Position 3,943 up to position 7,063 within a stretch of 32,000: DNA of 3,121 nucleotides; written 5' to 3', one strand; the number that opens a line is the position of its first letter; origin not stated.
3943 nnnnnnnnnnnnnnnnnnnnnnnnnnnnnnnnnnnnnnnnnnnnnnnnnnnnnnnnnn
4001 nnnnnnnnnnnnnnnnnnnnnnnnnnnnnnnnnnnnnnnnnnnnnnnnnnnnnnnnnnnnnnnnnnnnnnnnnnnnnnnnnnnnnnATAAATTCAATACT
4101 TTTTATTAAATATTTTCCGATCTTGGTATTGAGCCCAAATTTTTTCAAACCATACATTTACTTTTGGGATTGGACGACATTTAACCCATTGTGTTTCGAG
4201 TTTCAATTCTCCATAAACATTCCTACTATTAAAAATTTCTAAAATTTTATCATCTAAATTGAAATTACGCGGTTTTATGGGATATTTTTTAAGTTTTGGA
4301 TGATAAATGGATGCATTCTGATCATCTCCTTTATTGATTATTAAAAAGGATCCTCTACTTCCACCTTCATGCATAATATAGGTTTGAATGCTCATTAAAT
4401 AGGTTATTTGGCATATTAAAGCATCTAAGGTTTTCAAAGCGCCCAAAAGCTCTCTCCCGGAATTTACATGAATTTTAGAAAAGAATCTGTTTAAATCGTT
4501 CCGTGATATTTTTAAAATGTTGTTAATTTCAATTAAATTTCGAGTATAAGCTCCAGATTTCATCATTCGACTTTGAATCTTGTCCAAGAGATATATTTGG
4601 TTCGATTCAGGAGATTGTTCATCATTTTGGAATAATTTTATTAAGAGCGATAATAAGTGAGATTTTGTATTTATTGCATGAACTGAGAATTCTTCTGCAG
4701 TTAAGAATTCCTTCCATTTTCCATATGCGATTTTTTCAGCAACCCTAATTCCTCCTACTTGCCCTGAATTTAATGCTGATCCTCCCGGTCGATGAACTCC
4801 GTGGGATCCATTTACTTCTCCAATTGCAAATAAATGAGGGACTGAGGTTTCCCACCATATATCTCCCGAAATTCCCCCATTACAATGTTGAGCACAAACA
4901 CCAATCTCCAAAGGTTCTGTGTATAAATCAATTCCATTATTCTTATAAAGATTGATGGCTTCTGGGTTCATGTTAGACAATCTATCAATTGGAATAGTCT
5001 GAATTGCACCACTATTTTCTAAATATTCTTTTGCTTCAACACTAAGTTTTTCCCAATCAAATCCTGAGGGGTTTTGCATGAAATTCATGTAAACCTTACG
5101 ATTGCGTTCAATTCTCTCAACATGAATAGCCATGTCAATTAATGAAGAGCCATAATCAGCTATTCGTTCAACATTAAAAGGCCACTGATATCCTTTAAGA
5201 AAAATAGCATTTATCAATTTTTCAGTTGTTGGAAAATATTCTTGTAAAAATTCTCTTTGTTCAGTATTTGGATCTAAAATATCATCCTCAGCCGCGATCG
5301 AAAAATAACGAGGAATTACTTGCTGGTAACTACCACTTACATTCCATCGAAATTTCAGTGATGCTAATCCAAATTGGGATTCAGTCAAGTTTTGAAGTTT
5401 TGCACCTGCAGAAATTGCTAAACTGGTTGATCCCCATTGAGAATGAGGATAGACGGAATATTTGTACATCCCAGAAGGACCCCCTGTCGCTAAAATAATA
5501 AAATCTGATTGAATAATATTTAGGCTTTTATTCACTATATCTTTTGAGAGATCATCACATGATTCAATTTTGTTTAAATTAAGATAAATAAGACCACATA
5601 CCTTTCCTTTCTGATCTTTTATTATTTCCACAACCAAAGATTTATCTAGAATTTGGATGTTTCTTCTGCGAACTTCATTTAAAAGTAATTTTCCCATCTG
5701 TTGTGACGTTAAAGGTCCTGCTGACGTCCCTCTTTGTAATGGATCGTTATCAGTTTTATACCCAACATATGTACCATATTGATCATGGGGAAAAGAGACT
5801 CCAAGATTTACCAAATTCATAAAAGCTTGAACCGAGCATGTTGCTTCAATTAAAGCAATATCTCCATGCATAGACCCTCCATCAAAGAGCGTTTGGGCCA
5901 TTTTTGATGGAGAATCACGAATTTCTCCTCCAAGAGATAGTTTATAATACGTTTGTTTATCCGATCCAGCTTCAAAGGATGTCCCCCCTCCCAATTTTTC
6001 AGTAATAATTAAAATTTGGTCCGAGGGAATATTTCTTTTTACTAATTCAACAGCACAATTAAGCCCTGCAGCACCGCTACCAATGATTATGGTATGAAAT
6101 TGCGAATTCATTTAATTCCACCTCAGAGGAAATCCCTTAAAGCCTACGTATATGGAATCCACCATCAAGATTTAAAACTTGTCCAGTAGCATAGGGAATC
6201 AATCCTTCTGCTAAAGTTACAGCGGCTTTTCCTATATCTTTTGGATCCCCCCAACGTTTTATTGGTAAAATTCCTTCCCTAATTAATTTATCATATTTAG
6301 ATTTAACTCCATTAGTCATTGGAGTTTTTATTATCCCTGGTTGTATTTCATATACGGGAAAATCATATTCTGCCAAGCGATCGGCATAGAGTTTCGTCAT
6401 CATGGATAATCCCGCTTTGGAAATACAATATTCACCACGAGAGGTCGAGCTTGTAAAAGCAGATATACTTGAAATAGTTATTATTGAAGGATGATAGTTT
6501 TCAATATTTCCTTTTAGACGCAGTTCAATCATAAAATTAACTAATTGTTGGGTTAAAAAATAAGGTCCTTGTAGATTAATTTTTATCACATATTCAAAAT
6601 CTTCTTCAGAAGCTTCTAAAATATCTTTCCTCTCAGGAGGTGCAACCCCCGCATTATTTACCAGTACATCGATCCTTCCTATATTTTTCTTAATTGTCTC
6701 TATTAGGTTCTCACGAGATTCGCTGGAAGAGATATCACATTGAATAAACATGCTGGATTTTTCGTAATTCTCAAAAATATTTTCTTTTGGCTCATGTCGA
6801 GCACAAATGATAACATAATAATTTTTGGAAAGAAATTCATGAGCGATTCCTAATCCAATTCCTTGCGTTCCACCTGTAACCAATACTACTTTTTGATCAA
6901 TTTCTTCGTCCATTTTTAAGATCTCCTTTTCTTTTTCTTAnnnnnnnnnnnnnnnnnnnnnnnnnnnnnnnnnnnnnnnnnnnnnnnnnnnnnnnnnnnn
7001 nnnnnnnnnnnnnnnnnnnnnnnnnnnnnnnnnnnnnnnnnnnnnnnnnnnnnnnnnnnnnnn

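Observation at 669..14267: KDG/KDPG sugar-acid island organised like a bacterial uronate-polysaccharide utilisation locus, in an apparently archaeal genome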

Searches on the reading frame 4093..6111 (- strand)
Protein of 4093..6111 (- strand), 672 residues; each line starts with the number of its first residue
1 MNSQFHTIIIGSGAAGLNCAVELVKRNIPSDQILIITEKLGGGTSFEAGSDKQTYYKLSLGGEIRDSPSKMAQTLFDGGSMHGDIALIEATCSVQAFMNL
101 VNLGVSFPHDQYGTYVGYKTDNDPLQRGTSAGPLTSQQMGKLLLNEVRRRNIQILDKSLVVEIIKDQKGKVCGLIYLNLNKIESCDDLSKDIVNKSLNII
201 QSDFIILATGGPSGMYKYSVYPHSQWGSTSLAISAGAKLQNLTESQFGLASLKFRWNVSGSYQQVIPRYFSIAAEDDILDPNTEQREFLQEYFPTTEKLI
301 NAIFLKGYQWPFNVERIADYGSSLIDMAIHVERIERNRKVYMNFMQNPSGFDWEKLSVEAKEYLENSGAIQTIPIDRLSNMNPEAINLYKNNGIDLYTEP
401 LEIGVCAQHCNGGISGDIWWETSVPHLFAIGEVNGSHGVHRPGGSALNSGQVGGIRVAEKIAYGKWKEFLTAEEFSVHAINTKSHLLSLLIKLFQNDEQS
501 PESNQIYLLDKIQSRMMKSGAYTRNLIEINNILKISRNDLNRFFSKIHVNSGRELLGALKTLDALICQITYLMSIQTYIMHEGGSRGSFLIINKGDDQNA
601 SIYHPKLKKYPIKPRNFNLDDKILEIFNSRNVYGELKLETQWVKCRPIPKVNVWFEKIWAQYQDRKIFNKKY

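Call 4: search_protein_families(library=pfam, proteins=[window:4093-6111:-], max_evalue=0.01)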
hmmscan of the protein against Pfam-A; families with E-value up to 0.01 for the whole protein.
window:4093-6111:- (672 aa): 7 families
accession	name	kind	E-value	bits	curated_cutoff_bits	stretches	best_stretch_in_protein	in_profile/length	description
PF00890.30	FAD_binding_2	-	3.1e-19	69.9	20.4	1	7-256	2-261/414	FAD binding domain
PF07992.20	Pyr_redox_2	-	1.9e-06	28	26.1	0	6-36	2-29/291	Pyridine nucleotide-disulphide oxidoreductase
PF03486.20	HI0933_like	-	0.0008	19.4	50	0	6-27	2-23/244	HI0933-like protein Rossmann domain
PF00070.33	Pyr_redox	-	0.0011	19.9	22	0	134-171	37-74/82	Pyridine nucleotide-disulphide oxidoreductase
PF13738.12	Pyr_redox_3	-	0.0017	18.1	30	1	8-46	1-36/305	Pyridine nucleotide-disulphide oxidoreductase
PF01266.30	DAO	-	0.0018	18.3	27.9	1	7-49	2-43/353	FAD dependent oxidoreductase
PF01946.23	Thi4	-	0.0047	16.6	26.2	0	7-44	20-57/235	Thi4 family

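Call 5: search_protein_families(library=ncbifam, proteins=[window:4093-6111:-], max_evalue=0.01)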
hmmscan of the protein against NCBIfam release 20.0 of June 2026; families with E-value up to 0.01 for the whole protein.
window:4093-6111:- (672 aa): 28 families (the best 25 are shown)
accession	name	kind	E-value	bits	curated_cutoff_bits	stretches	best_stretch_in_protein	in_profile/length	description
NF004900.0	PRK06263.1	equivalog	2.6e-30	105.5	718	2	385-572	323-501/546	fumarate reductase (CoM/CoB) subunit TfrA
TIGR00551.1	nadB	equivalog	5.4e-26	91.4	452.75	2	4-247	2-224/489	L-aspartate oxidase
NF005636.0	PRK07395.1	subfamily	5.1e-23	81.1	723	2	2-252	10-240/560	L-aspartate oxidase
NF005867.0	PRK07804.1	equivalog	1.6e-22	79.5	639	2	6-248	20-248/548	L-aspartate oxidase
NF005978.0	PRK08071.1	equivalog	1.4e-20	73.2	621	2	375-535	296-467/514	L-aspartate oxidase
NF005701.0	PRK07512.1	equivalog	1.8e-20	72.8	528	2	5-247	10-232/516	L-aspartate oxidase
NF006567.0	PRK09077.1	equivalog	7.8e-17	60.7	629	2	3-250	7-245/537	L-aspartate oxidase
TIGR01813.1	flavo_cyto_c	subfamily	1.3e-16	60.4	285.45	1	8-213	3-192/444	flavocytochrome c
NF004820.0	PRK06175.1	equivalog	1.5e-16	60.3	472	2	1-247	1-224/433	L-aspartate oxidase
TIGR01812.1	sdhA_frdA_Gneg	subfamily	3e-16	59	567.3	1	7-248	2-227/568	succinate dehydrogenase or fumarate reductase, flavoprotein subunit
NF004724.0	PRK06069.1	subfamily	4.7e-13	48.2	826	2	6-247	7-235/577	succinate dehydrogenase/fumarate reductase flavoprotein subunit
NF006392.0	PRK08641.1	equivalog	1.1e-12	47.4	855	2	5-228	4-215/593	succinate dehydrogenase flavoprotein subunit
NF005866.0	PRK07803.1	equivalog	5.1e-12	44.7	819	1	392-555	372-529/631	fumarate reductase/succinate dehydrogenase flavoprotein subunit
NF006131.0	PRK08275.1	equivalog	2.7e-11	42.5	587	2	5-183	11-184/577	fumarate reductase/succinate dehydrogenase flavoprotein subunit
NF006254.0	PRK08401.1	equivalog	4.1e-11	42.3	726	1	375-467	274-368/466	L-aspartate oxidase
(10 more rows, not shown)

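Call 54: search_solved_structures(query=window:4093-6111:-, max_evalue=0.001)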
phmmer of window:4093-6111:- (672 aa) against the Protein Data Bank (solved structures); distinct sequences matched with E-value up to 0.001: 27.
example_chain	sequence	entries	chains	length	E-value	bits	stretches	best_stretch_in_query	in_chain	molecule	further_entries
1chu_A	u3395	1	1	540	4.1e-10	41.7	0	7-250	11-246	PROTEIN (L-ASPARTATE OXIDASE)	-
5kxj_A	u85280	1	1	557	7e-10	41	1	7-250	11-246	L-aspartate oxidase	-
1knp_A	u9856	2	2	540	3.2e-09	38.8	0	7-250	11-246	L-aspartate oxidase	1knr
2e5v_A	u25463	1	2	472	5.5e-08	34.7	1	400-484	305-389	L-aspartate oxidase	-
1e39_A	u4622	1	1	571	5.8e-07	31.3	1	7-178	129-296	FUMARATE REDUCTASE FLAVOPROTEIN SUBUNIT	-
1jry_A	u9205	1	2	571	5.8e-07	31.3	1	7-178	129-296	FLAVOCYTOCHROME C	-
1qjd_A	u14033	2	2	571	5.8e-07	31.3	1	7-178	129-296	FLAVOCYTOCHROME C3 | Fumarate reductase flavoprotein subunit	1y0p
2b7r_A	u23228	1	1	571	5.8e-07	31.3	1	7-178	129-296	Fumarate reductase flavoprotein subunit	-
1m64_A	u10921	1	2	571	5.8e-07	31.3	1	7-178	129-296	flavocytochrome c3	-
2b7s_A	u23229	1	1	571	5.8e-07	31.3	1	7-178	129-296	Fumarate reductase flavoprotein subunit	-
1p2h_A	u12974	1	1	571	5.8e-07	31.3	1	7-178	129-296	flavocytochrome c3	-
1jrz_A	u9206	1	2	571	5.8e-07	31.3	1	7-178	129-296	FLAVOCYTOCHROME C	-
1p2e_A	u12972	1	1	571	5.8e-07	31.3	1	7-178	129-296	flavocytochrome c3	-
1jrx_A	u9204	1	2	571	5.8e-07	31.3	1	7-178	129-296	FLAVOCYTOCHROME C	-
1lj1_A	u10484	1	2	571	5.8e-07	31.3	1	7-178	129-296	flavocytochrome c3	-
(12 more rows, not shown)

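Call 76: find_related_loci(query=A4, collection=metagenome_contigs, flank=10000)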
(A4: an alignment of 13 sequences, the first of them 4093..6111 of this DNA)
Query A4 (672 aa) in metagenome_contigs; peptide patterns used: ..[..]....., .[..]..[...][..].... (x = any residue, [..] = any of these).
600 stretches matched a pattern (row limit reached: there are more); 575 encode a relative of the query (tblastn E <= 1e-3); the best 80 are kept; 80 distinct loci.
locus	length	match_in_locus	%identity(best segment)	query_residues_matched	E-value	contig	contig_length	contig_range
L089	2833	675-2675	57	1-668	0e+0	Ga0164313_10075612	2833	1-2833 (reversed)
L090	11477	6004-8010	50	4-668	0e+0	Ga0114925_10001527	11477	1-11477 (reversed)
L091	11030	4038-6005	49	5-667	0e+0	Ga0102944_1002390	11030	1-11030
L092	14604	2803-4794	48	4-671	0e+0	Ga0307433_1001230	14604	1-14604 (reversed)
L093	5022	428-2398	49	4-667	0e+0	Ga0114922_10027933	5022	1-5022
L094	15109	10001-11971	48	4-667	0e+0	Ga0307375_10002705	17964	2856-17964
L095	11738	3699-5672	47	4-671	0e+0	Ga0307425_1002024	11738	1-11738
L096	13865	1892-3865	47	4-671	0e+0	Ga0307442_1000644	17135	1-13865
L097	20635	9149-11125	48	3-667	0e+0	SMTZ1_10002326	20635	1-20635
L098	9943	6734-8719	47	2-671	0e+0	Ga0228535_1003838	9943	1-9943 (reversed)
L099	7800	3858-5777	46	5-667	0e+0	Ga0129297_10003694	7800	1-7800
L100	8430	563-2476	46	5-667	0e+0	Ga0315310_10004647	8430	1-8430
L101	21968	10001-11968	49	4-662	0e+0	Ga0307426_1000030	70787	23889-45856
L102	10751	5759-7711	47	6-670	0e+0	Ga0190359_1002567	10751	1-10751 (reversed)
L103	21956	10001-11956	47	6-672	0e+0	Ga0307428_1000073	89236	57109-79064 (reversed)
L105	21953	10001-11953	47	6-671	0e+0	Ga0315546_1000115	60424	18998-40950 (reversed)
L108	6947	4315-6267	47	6-671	0e+0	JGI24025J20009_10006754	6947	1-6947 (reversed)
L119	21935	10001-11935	46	5-672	2e-177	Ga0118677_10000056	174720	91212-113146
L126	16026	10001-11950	46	5-667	4e-176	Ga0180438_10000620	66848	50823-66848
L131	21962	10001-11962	44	5-671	1e-175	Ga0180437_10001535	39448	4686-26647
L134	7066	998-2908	46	6-662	4e-176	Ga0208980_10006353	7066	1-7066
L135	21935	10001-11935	44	5-667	7e-175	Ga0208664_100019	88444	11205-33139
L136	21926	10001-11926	45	4-671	9e-175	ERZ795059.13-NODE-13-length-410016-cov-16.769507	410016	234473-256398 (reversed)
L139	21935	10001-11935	46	4-669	2e-174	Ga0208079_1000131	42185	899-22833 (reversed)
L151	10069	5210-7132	44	7-668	6e-173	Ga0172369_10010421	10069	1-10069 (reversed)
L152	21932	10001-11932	46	5-671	2e-172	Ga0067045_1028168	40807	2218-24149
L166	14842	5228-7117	46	6-667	2e-171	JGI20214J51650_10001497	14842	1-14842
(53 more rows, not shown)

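Call 80: search_protein_families(library=pfam, proteins=[L094:7515-9083:-, L097:4326-6380:-, L099:5842-6933:+, L102:2893-4014:+, L108:58-867:+, L105:14432-15259:+, L126:3277-4257:+, L152:11939-13159:+, L135:5628-6623:+, L119:5458-8082:+], max_evalue=0.00001)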
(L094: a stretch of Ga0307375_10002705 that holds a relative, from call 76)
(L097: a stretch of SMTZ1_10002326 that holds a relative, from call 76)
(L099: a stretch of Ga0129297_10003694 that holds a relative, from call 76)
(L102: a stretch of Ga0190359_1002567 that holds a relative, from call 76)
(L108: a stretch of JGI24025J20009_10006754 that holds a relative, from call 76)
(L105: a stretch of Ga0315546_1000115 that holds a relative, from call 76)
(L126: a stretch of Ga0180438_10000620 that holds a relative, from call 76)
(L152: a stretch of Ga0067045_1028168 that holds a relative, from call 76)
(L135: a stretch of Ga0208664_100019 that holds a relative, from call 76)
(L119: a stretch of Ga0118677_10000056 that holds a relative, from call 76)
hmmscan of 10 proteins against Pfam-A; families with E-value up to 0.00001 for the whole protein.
L094:7515-9083:- (522 aa): 2 families
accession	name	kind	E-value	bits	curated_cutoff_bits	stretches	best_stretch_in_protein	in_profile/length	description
PF01256.23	Carb_kinase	-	5.4e-48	164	27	1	260-507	1-236/242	NAD(P)H-hydrate dehydratase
PF03853.21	YjeF_N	-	1e-41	143.2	24.9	1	30-212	3-169/169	YjeF-related protein N-terminus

L097:4326-6380:- (684 aa): 3 families
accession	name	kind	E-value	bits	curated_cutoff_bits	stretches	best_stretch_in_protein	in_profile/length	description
PF01915.27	Glyco_hydro_3_C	-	1.1e-56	192.4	31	1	339-568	1-200/200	Glycosyl hydrolase family 3 C-terminal domain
PF00933.27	Glyco_hydro_3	-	1.3e-36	127.1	27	1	65-303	59-315/316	Glycosyl hydrolase family 3 N terminal domain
PF14310.12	Fn3-like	-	6.3e-22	77.9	25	1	601-671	1-71/71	Fibronectin type III-like domain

L099:5842-6933:+ (363 aa): 2 families
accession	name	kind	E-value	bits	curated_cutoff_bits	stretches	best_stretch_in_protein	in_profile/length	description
PF01180.27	DHO_dh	-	1.6e-13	50.9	27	1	191-335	129-277/291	Dihydroorotate dehydrogenase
PF03060.21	NMO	-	7.1e-06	26.1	28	0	290-328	187-223/331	Nitronate monooxygenase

L102:2893-4014:+ (373 aa): 1 family
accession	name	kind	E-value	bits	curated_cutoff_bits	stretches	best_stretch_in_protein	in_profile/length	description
PF02633.19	Creatininase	-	1.6e-37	129.7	31.3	1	71-316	10-234/238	Creatinine amidohydrolase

L108:58-867:+ (269 aa): 1 family
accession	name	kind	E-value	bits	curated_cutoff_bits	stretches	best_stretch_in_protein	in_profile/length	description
PF01261.30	AP_endonuc_2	-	4.6e-45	154.7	31.1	1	28-248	2-230/249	Xylose isomerase-like TIM barrel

L105:14432-15259:+ (275 aa): 3 families
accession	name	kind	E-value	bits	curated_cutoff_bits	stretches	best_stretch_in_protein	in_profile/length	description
PF01614.24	IclR_C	-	4.8e-61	205.8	24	1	80-252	2-174/174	Bacterial transcriptional regulator IclR C-terminal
PF09339.16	HTH_IclR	-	3.4e-16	59.2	22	1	13-63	2-52/52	IclR helix-turn-helix domain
PF12802.13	MarR_2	-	2.5e-06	28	27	1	17-64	8-55/61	MarR family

L126:3277-4257:+ (326 aa): 1 family
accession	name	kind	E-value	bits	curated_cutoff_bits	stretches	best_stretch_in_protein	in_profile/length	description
PF01261.30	AP_endonuc_2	-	1.7e-18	67.7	31.1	1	24-254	1-229/249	Xylose isomerase-like TIM barrel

L152:11939-13159:+ (406 aa): 1 family
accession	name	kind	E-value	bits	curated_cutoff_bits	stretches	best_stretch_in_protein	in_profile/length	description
PF01408.29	GFO_IDH_MocA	-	3.4e-16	60.4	24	1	6-127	3-120/120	Oxidoreductase family, NAD-binding Rossmann fold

L135:5628-6623:+ (331 aa): 3 families
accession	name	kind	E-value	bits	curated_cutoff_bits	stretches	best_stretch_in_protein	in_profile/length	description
PF22725.1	GFO_IDH_MocA_C3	-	4.9e-21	75.4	27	1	135-261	1-124/124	GFO/IDH/MocA C-terminal domain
PF01408.29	GFO_IDH_MocA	-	4.7e-14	53.6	24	1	5-123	2-116/120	Oxidoreductase family, NAD-binding Rossmann fold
PF02894.22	GFO_IDH_MocA_C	-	9.9e-14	52.1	22.9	1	141-327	3-214/218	Oxidoreductase family, C-terminal alpha/beta domain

L119:5458-8082:+ (874 aa): 6 families
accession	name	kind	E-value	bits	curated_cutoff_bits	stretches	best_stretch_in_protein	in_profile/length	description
PF00724.26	Oxidored_FMN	-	3.8e-27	95.9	27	1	37-265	2-228/342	NADH:flavin oxidoreductase / NADH oxidase family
PF07992.20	Pyr_redox_2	-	3e-22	79.8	26.1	1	562-861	1-291/291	Pyridine nucleotide-disulphide oxidoreductase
PF14691.11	Fer4_20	-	1.1e-21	77.2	25.8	1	459-550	21-112/113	Dihydroprymidine dehydrogenase domain II, 4Fe-4S cluster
PF13450.12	NAD_binding_8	-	4.1e-07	30.6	21.9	1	566-605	1-40/68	NAD(P)-binding Rossmann-like domain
PF00070.33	Pyr_redox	-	2.8e-06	28.2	22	0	695-770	1-79/82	Pyridine nucleotide-disulphide oxidoreductase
PF13738.12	Pyr_redox_3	-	2.8e-06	27.2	30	0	687-727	158-197/305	Pyridine nucleotide-disulphide oxidoreductase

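Call 81: search_protein_families(library=pfam, proteins=[L139:12889-13455:+, L134:4560-5828:+, L166:880-1947:+, L166:1937-2695:+, L136:6619-7572:-, L151:2113-3549:-, L131:14624-15811:+, L135:923-2446:+, L094:13522-13854:-], max_evalue=0.00001)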
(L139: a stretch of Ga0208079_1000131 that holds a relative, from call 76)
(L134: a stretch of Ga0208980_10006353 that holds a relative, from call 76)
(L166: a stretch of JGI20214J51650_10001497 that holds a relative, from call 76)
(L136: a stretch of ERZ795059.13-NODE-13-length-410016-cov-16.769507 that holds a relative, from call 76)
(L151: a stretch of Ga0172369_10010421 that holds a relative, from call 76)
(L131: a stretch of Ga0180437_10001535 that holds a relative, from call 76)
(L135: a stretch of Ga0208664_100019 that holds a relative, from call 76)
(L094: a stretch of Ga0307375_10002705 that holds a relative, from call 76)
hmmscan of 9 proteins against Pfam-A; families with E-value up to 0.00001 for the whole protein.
L139:12889-13455:+ (188 aa): 1 family
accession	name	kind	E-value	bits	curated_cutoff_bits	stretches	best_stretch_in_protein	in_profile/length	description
PF04264.18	YceI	-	1.7e-25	90.5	23.7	1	27-185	4-148/150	YceI-like domain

L134:4560-5828:+ (422 aa): 2 families
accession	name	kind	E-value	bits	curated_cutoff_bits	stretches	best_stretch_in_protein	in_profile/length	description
PF07690.21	MFS_1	-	1.3e-30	107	33.4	1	28-373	9-335/347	Major Facilitator Superfamily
PF00083.30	Sugar_tr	-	1.3e-06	28.1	22.3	1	56-206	44-190/452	Sugar (and other) transporter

L166:880-1947:+ (355 aa): 2 families
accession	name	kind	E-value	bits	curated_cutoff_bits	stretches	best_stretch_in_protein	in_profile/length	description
PF22725.1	GFO_IDH_MocA_C3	-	3.8e-22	79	27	1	159-274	1-123/124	GFO/IDH/MocA C-terminal domain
PF01408.29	GFO_IDH_MocA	-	5.1e-19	69.6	24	1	40-148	9-117/120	Oxidoreductase family, NAD-binding Rossmann fold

L166:1937-2695:+ (252 aa): 1 family
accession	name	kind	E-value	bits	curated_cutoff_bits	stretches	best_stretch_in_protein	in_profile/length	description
PF01694.28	Rhomboid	-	8.9e-15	55.6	22.6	1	83-215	7-141/143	Rhomboid domain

L136:6619-7572:- (317 aa): 2 families
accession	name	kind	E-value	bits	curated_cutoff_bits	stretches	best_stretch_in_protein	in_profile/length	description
PF00483.29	NTP_transferase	-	1.3e-17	64.7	21.2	1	7-291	1-241/245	Nucleotidyl transferase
PF12804.13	NTP_transf_3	-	5.3e-07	30.4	27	1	8-182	1-128/160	MobA-like NTP transferase domain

L151:2113-3549:- (478 aa): 1 family
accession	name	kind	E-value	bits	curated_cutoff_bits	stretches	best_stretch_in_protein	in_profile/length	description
PF00288.32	GHMP_kinases_N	-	4.6e-18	65.7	22.3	1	142-221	7-86/87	GHMP kinases N terminal domain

L131:14624-15811:+ (395 aa): 1 family
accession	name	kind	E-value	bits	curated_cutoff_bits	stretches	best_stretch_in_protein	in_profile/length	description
PF09594.16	GT87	-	2.2e-27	96.8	25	1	70-314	1-237/237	Glycosyltransferase family 87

L135:923-2446:+ (507 aa): 1 family
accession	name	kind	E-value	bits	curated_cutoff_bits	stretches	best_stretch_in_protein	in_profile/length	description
PF16257.11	UxaE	-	8.7e-207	687.9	27.1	1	31-502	1-475/475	tagaturonate epimerase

L094:13522-13854:- (110 aa): 0 families

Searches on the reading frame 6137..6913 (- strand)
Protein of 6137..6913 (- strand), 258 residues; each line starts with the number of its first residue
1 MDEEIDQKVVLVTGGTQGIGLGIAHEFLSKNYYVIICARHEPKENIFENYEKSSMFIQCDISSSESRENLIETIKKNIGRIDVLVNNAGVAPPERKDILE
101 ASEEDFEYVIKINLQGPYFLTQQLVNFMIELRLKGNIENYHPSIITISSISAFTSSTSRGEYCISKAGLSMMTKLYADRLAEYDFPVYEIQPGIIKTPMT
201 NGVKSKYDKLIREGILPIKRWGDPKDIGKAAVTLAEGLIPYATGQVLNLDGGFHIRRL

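Call 4: search_protein_families(library=pfam, proteins=[window:6137-6913:-], max_evalue=0.01)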
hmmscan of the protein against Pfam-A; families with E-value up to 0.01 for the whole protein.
window:6137-6913:- (258 aa): 5 families
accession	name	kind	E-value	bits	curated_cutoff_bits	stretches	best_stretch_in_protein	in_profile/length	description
PF13561.12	adh_short_C2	-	3.8e-48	164.6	27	1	17-254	6-236/236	Enoyl-(Acyl carrier protein) reductase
PF00106.31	adh_short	-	2.5e-45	154.8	26.6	1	8-206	1-193/195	short chain dehydrogenase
PF08659.16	KR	-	3.3e-08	34.1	22.6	1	10-164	3-151/180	KR domain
PF01370.27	Epimerase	-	5.3e-06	26.5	20.9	1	10-120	1-98/240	NAD dependent epimerase/dehydratase family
PF12241.14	Enoyl_reductase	-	0.0018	18.1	22.1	1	52-98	22-66/236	Trans-2-enoyl-CoA reductase catalytic region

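Call 5: search_protein_families(library=ncbifam, proteins=[window:6137-6913:-], max_evalue=0.01)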
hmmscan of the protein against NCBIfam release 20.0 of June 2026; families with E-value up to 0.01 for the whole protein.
window:6137-6913:- (258 aa): 236 families (the best 25 are shown)
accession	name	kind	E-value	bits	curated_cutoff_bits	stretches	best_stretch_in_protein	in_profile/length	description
NF009386.0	PRK12745.1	equivalog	3.5e-89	298.3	250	1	6-258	4-259/259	3-ketoacyl-ACP reductase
NF004198.0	PRK05653.1-3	equivalog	1.4e-48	165.5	296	1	5-255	5-248/248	3-oxoacyl-ACP reductase FabG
TIGR01830.1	3oxo_ACP_reduc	equivalog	3.9e-48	164.2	297.75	1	10-253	1-238/239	3-oxoacyl-[acyl-carrier-protein] reductase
NF005559.1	PRK07231.1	subfamily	8.3e-48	163.1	215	1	5-253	2-247/249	glucose 1-dehydrogenase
NF009466.0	PRK12826.1-2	subfamily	9.8e-45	152.9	222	1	6-253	2-244/248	3-oxoacyl-ACP reductase FabG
NF005893.0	PRK07856.1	equivalog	6.5e-44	150.1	255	1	4-252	6-240/255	SDR family oxidoreductase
NF052562.1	RADHDNL4305835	equivalog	8.2e-44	149.9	400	1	1-254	1-250/252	NADP-dependent (R)-specific alcohol dehydrogenase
NF005067.0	PRK06484.1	equivalog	1.7e-42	145.6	713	1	4-254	6-252/524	short chain dehydrogenase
NF005390.0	PRK06935.1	equivalog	7e-42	143.6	369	1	5-255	13-257/258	2-dehydro-3-deoxy-D-gluconate 5-dehydrogenase KduD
NF049979.1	AlphHSDSHdhA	equivalog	4.4e-40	137.8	350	1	6-255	2-248/258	7alpha-hydroxysteroid dehydrogenase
NF004197.0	PRK05653.1-1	equivalog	6.5e-39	134.1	332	1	1-254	1-247/249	3-oxoacyl-ACP reductase FabG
NF009464.0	PRK12824.1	subfamily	1.7e-38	132.7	269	1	7-255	2-244/245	3-oxoacyl-ACP reductase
NF005309.0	PRK06841.1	subfamily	8.9e-38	130.2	286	1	4-255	12-254/255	GolD/DthD family dehydrogenase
NF004847.0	PRK06198.1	subfamily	3.2e-37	128.2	240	1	3-250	3-252/269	oxidoreductase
TIGR01832.1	kduD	equivalog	3.5e-37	128.2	338.85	1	6-253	4-245/248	2-dehydro-3-deoxy-D-gluconate 5-dehydrogenase KduD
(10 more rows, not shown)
